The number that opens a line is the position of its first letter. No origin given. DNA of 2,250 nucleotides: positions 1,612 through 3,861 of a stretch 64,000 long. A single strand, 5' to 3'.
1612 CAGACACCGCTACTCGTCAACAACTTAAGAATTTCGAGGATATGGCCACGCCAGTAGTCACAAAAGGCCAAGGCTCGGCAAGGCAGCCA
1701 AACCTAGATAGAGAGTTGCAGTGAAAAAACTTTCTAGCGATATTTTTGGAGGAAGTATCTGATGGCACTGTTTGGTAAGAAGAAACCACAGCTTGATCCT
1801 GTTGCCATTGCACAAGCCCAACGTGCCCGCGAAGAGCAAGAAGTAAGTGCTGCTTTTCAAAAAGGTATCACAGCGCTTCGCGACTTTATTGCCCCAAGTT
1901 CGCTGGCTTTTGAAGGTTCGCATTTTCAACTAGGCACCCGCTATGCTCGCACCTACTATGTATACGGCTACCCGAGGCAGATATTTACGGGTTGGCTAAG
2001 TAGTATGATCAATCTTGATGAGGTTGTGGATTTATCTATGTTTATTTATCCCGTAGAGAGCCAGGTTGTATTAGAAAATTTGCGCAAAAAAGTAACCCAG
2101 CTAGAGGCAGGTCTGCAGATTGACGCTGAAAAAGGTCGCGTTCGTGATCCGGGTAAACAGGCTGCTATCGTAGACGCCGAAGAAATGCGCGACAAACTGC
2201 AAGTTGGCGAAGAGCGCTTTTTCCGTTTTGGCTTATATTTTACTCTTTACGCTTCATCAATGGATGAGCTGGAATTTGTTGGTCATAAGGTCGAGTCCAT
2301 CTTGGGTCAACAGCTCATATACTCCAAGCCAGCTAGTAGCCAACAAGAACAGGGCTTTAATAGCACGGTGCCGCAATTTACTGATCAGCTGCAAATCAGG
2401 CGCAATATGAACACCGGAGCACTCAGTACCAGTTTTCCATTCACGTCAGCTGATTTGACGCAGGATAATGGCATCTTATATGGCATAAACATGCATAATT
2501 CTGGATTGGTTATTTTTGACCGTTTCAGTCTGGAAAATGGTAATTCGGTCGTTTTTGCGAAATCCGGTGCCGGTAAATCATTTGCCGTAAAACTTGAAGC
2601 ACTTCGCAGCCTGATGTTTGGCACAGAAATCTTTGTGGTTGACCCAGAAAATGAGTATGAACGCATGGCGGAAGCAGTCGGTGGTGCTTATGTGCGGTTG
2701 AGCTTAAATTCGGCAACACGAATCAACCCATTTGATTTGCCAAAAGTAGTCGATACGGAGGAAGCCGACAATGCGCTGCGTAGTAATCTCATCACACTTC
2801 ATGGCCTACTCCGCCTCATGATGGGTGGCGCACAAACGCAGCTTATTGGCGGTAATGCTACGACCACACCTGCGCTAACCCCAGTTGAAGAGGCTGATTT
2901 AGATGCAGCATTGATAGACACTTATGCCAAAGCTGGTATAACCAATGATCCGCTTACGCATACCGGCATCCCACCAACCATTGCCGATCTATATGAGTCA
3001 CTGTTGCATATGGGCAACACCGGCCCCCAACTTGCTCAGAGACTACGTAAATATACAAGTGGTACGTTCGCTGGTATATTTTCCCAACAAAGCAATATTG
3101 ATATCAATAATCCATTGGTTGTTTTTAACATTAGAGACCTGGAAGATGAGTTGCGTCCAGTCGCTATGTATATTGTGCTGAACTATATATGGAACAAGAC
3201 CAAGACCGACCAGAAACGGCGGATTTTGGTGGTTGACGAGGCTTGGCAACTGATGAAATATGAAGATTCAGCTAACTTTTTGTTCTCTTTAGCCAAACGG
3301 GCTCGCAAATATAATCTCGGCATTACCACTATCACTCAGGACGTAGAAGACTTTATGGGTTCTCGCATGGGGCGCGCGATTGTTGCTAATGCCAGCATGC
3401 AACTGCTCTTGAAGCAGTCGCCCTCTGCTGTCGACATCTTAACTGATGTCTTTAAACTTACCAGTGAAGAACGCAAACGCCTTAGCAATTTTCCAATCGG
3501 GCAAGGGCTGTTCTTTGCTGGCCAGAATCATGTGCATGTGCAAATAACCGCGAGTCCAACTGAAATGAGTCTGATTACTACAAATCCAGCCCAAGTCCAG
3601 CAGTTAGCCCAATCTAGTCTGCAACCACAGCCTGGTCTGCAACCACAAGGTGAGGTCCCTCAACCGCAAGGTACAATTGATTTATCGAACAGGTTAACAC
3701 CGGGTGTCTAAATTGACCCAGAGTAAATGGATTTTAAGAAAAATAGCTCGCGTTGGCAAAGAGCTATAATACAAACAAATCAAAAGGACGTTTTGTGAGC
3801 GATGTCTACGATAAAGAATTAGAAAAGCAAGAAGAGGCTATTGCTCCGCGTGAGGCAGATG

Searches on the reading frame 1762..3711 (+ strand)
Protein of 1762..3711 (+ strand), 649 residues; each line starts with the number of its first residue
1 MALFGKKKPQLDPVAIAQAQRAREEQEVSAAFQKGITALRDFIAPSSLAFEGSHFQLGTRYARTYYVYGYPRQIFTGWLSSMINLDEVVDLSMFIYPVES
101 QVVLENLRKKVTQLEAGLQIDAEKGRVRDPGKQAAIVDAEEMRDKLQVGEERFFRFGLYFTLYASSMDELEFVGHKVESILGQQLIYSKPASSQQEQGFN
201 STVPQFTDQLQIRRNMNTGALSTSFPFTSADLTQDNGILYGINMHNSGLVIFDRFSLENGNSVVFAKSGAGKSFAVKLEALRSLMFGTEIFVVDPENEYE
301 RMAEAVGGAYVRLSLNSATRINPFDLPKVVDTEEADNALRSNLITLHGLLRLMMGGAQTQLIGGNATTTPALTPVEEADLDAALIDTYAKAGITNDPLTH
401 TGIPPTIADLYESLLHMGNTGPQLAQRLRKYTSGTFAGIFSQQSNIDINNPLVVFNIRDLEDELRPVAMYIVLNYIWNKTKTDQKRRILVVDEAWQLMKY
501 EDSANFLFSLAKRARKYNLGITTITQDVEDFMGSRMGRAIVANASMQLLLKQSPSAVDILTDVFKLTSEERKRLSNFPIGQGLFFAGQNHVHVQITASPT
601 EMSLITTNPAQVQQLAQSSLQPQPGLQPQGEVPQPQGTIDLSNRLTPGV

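Call 43: search_protein_families(library=pfam, proteins=[window:1762-3711:+], max_evalue=0.00001)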
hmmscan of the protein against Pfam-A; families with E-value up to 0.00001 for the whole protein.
window:1762-3711:+ (649 aa): 3 families
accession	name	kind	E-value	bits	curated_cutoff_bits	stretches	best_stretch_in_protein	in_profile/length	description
PF19044.6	P-loop_TraG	-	1.3e-26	93.7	25.8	2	431-572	192-340/413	TraG P-loop domain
PF12846.13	AAA_10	-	1.1e-11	44.8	27.5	0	462-541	215-296/362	AAA-like domain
PF01935.23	DUF87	-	5.2e-06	27.2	23.2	0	264-326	28-92/220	Helicase HerA, central domain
